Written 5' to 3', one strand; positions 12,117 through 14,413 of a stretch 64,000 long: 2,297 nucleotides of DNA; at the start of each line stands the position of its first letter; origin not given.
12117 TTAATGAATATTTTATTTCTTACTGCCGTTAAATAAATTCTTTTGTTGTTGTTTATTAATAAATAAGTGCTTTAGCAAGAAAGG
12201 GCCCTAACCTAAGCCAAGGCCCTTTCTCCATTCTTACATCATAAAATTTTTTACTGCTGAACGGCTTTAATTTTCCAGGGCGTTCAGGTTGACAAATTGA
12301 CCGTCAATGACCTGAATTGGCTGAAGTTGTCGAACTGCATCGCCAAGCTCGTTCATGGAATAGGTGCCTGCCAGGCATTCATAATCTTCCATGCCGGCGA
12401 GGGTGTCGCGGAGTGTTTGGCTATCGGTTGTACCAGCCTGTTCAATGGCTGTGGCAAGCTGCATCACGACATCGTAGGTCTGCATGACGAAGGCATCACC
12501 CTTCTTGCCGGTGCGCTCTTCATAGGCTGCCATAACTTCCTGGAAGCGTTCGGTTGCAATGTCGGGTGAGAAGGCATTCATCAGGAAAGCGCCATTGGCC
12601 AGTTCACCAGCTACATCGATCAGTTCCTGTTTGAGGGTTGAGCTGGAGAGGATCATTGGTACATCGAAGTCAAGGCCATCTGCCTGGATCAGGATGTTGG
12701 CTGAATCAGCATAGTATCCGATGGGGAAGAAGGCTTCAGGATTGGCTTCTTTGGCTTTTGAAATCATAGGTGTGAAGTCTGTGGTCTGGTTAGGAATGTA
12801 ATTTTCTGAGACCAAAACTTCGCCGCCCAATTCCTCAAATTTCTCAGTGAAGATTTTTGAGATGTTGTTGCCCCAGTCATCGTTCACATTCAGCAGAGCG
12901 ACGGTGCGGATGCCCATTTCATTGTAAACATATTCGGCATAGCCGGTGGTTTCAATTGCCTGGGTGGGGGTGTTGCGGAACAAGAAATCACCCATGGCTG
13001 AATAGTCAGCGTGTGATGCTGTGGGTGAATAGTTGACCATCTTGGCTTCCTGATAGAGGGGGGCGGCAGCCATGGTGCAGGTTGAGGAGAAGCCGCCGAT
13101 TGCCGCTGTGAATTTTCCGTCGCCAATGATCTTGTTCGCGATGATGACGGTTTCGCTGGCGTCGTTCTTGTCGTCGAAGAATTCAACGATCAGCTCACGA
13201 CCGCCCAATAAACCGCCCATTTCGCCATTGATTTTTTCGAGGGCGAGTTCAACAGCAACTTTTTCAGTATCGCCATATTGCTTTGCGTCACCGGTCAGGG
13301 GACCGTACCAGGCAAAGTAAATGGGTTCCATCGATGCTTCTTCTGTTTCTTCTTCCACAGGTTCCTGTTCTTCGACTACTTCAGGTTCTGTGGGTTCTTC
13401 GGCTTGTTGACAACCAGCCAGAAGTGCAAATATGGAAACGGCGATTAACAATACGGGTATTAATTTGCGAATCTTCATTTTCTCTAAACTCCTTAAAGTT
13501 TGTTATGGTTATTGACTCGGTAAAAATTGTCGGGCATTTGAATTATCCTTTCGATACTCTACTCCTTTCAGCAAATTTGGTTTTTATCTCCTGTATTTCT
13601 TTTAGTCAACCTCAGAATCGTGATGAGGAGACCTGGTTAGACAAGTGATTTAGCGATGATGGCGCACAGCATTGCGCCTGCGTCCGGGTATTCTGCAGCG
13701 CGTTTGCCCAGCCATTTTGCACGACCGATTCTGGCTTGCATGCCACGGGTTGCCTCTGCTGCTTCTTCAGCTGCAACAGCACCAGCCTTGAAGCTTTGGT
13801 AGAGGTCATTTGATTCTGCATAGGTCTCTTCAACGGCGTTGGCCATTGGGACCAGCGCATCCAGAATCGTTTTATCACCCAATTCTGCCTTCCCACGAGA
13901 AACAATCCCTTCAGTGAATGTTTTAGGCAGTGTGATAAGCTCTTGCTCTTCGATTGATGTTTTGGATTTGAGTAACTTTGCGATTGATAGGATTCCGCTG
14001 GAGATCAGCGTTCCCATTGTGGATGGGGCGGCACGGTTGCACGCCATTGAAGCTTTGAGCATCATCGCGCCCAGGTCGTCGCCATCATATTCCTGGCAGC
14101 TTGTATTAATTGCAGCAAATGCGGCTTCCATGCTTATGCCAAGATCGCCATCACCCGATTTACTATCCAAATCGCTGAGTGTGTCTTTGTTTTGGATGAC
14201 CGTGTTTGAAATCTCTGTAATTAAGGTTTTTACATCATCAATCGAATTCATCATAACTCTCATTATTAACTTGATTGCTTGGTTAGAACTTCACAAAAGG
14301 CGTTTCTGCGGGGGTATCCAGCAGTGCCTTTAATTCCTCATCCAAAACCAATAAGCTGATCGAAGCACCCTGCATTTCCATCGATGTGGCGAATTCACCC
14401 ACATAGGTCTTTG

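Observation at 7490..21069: Co-regulated LacI regulon suggesting an undescribed catabolic pathway for an amino acid-sugar conjugate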

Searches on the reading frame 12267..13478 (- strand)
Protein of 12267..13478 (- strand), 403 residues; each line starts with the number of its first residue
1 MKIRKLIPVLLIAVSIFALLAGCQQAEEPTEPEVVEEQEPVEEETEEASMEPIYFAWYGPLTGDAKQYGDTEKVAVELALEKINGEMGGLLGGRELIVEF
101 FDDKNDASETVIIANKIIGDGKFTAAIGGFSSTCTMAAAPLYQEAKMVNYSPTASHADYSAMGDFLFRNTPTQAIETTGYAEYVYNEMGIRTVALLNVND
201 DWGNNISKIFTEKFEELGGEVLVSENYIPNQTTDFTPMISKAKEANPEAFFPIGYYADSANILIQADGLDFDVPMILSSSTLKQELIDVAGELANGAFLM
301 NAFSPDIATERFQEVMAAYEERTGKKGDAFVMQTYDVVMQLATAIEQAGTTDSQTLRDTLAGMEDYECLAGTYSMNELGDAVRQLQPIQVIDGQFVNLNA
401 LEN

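Call 3: search_protein_families(library=pfam, proteins=[window:12267-13478:-])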
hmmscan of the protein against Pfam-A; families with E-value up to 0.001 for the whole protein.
window:12267-13478:- (403 aa): 3 families
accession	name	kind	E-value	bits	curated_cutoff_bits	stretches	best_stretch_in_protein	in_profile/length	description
PF13458.12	Peripla_BP_6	-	1.6e-52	179.7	31.7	1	52-391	1-339/343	Periplasmic binding protein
PF13433.12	Peripla_BP_5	-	1.1e-21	77.9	27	1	62-377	10-322/363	Periplasmic binding protein domain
PF01094.35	ANF_receptor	-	1.6e-20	73.9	25.4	1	73-360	3-304/353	Receptor family ligand binding region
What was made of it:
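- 12267..13478 (-): Periplasmic/extracellular substrate-binding protein of the LIV (HAAT) type. PF13458 E=1.6e-52 (call 3).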

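Call 4: search_protein_families(library=ncbifam, proteins=[window:12267-13478:-])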
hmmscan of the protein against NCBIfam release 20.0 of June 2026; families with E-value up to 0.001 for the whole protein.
window:12267-13478:- (403 aa): 3 families
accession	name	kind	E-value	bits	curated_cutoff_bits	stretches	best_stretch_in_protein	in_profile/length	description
NF011933.0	PRK15404.1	subfamily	6.1e-34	117.7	477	1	47-380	21-349/370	high-affinity branched-chain amino acid ABC transporter substrate-binding protein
TIGR03407.1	urea_ABC_UrtA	exception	2.6e-21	76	492.75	1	73-395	21-345/361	urea ABC transporter substrate-binding protein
TIGR03669.1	urea_ABC_arch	equivalog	1.3e-13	50.7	494.8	1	63-361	11-306/375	urea ABC transporter substrate-binding protein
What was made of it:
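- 12267..13478 (-): It scores far below the LivJ/K and urea equivalog cut-offs (call 4).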

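Call 50: search_solved_structures(query=window:12267-13478:-, max_evalue=1e-10)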
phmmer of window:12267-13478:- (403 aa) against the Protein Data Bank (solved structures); distinct sequences matched with E-value up to 1e-10: 22.
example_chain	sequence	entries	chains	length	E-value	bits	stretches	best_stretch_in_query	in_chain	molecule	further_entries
3hut_A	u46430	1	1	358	1.7e-37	133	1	57-394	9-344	putative branched-chain amino acid ABC transporter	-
3td9_A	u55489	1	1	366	1e-29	107.4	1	60-394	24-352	Branched chain amino acid ABC transporter, periplasmic amino acid-binding protein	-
4gnr_A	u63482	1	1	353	2.6e-24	89.6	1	62-380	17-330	ABC transporter substrate-binding protein-branched chain amino acid transport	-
4n0q_A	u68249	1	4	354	2.6e-23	86.3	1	58-383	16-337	Leu/Ile/Val-binding protein homolog 3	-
1z15_A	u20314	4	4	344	2.8e-22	82.9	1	53-349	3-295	Leu/Ile/Val-binding protein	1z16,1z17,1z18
2liv_A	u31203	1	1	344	4.2e-22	82.3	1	53-349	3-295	LEUCINE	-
1usg_A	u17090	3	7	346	4.2e-22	82.3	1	54-360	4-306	LEUCINE-SPECIFIC BINDING PROTEIN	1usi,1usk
4mlc_A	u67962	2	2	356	9.1e-22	81.2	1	74-396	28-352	Extracellular ligand-binding receptor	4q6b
2lbp_A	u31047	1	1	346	4.1e-21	79.1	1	54-360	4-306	LEUCINE-BINDING PROTEIN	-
4ey3_A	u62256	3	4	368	9.8e-20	74.5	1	60-399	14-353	Twin-arginine translocation pathway signal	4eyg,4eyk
8z0g_A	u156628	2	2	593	2.4e-19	73.3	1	63-349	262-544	Leu/Ile/Val-binding protein,Leu/Ile/Val-binding protein,mNeonGreen | NeIle,Leu/Ile/Val-binding protein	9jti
3ip5_A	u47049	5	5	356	6.4e-19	71.9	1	55-380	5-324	ABC transporter, substrate binding protein (Amino acid)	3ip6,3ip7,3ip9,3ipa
3ipc_A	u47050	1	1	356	8.1e-18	68.2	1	55-380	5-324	ABC transporter, substrate binding protein (Amino acid)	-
8tg1_A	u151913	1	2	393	2e-14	57.1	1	47-364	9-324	Extracellular ligand-binding receptor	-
7s6e_A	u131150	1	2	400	3.8e-14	56.1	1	69-364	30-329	Urea ABC transporter, periplasmic urea-binding protein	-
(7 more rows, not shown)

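Call 84: search_solved_structures(query=window:12267-13478:-, max_evalue=1e-21, show_alignments=5)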
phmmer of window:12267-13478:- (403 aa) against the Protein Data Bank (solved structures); distinct sequences matched with E-value up to 1e-21: 8.
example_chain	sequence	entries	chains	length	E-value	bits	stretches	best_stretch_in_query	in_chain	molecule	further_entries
3hut_A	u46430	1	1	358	1.7e-37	133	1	57-394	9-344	putative branched-chain amino acid ABC transporter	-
3td9_A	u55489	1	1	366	1e-29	107.4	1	60-394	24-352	Branched chain amino acid ABC transporter, periplasmic amino acid-binding protein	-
4gnr_A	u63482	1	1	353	2.6e-24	89.6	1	62-380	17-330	ABC transporter substrate-binding protein-branched chain amino acid transport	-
4n0q_A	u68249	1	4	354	2.6e-23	86.3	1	58-383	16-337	Leu/Ile/Val-binding protein homolog 3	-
1z15_A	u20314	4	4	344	2.8e-22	82.9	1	53-349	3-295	Leu/Ile/Val-binding protein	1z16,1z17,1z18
2liv_A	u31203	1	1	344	4.2e-22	82.3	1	53-349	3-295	LEUCINE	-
1usg_A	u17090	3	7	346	4.2e-22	82.3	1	54-360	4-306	LEUCINE-SPECIFIC BINDING PROTEIN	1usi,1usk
4mlc_A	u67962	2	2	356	9.1e-22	81.2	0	74-396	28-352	Extracellular ligand-binding receptor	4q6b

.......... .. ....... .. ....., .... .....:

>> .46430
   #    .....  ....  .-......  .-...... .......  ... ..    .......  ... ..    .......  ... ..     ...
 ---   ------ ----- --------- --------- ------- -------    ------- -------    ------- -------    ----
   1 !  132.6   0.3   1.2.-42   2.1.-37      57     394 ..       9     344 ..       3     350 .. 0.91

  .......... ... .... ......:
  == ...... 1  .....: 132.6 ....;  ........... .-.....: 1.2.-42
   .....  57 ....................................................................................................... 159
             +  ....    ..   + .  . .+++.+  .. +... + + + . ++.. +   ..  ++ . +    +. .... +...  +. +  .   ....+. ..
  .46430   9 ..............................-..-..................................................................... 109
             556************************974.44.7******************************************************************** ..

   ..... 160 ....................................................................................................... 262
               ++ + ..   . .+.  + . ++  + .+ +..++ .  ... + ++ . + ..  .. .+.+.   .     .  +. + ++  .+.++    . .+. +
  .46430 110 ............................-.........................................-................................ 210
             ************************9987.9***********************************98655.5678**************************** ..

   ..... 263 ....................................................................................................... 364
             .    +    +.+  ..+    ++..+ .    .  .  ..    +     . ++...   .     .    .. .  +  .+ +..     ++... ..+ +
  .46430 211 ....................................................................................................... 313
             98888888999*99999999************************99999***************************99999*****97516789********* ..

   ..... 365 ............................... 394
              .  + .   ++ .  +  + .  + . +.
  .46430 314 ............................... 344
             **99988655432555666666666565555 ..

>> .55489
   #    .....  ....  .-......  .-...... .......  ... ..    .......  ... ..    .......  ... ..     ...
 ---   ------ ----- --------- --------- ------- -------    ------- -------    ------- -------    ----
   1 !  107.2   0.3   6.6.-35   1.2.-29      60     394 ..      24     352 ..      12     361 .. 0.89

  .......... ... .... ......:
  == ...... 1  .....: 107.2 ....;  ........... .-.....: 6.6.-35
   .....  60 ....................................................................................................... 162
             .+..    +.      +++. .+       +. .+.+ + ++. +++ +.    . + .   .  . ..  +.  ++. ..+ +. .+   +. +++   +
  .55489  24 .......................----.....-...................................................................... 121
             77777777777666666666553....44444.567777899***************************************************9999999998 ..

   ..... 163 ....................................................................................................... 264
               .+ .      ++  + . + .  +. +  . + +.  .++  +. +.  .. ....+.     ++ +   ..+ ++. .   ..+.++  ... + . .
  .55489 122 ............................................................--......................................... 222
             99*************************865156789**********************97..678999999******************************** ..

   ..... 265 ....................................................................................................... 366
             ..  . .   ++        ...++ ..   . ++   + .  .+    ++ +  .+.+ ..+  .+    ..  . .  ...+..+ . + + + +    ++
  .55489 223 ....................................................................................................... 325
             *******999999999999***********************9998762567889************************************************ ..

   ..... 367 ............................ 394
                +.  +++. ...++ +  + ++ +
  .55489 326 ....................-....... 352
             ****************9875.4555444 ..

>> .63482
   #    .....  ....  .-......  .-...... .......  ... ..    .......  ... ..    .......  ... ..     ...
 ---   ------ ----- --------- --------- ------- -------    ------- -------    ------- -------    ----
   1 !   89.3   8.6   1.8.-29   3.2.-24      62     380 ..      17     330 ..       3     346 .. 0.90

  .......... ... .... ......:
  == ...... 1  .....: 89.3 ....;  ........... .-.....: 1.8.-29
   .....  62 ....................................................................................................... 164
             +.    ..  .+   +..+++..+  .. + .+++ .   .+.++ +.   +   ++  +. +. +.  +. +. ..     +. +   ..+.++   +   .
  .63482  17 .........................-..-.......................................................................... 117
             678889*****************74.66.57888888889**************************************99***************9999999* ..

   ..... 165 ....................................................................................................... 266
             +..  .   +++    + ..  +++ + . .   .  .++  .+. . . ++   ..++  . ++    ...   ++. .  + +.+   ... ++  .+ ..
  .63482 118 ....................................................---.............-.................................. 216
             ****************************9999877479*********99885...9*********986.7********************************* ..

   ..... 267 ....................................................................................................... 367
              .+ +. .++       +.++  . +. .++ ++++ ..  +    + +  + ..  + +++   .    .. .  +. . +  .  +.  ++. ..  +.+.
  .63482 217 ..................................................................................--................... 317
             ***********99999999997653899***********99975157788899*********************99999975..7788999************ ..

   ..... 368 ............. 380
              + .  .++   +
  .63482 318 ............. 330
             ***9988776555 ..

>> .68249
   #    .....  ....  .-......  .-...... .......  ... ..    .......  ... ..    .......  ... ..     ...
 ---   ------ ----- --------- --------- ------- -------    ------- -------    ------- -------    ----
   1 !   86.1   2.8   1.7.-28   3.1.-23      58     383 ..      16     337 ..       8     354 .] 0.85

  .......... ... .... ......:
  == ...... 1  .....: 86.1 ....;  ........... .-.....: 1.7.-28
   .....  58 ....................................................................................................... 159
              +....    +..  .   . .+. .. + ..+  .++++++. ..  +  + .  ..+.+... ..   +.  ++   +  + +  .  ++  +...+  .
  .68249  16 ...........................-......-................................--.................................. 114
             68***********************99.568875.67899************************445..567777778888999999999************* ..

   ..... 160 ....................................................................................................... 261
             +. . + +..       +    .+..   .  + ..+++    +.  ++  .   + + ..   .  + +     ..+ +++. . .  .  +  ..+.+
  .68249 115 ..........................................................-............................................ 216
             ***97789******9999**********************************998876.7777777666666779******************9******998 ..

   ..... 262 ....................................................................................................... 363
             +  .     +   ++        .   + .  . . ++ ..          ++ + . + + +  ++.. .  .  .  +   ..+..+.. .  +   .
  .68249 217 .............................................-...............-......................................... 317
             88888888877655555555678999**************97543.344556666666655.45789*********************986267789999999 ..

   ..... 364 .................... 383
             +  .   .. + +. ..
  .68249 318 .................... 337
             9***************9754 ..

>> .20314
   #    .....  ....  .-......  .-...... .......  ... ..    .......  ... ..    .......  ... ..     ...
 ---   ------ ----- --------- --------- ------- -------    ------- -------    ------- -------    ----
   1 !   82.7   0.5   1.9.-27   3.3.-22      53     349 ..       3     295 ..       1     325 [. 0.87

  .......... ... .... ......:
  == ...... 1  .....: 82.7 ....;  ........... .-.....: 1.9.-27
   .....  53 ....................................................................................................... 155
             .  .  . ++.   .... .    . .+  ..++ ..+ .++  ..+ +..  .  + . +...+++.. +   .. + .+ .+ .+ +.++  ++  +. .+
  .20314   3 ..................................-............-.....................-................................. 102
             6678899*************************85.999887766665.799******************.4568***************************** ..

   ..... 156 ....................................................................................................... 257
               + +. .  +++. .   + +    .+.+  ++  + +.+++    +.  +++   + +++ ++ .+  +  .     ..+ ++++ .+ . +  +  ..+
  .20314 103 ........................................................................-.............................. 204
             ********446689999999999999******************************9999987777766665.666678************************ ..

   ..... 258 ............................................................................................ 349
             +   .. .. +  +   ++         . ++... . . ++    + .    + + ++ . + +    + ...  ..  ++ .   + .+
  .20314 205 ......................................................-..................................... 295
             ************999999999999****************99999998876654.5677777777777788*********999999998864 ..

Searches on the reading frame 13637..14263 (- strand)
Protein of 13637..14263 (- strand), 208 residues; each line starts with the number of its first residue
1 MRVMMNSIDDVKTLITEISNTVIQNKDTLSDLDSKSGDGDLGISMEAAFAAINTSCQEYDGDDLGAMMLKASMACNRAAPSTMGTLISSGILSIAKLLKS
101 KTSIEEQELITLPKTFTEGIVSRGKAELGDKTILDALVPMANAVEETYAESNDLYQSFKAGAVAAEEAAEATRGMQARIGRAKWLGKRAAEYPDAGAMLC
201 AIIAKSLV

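Call 3: search_protein_families(library=pfam, proteins=[window:13637-14263:-])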
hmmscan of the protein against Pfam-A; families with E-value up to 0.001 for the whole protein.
window:13637-14263:- (208 aa): 1 family
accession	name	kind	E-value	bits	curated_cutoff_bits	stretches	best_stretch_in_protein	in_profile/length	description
PF02734.22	Dak2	-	1e-38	133.4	27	1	37-207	3-172/174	DAK2 domain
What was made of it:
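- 13637..14263 (-): DhaL2. PF02734 E=1e-38 (call 3).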

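Call 4: search_protein_families(library=ncbifam, proteins=[window:13637-14263:-])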
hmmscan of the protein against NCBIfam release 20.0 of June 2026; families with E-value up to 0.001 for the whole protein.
window:13637-14263:- (208 aa): 3 families
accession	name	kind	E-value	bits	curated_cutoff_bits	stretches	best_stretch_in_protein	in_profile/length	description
NF011049.0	PRK14479.1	subfamily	2.6e-45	155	492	1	9-206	362-561/568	dihydroxyacetone kinase family protein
TIGR02365.1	dha_L_ycgS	equivalog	9.7e-34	116.8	138.3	1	12-207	2-194/196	dihydroxyacetone kinase subunit DhaL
TIGR02361.1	dak_ATP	equivalog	4.4e-26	91.6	574.95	1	8-206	382-581/583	glycerone kinase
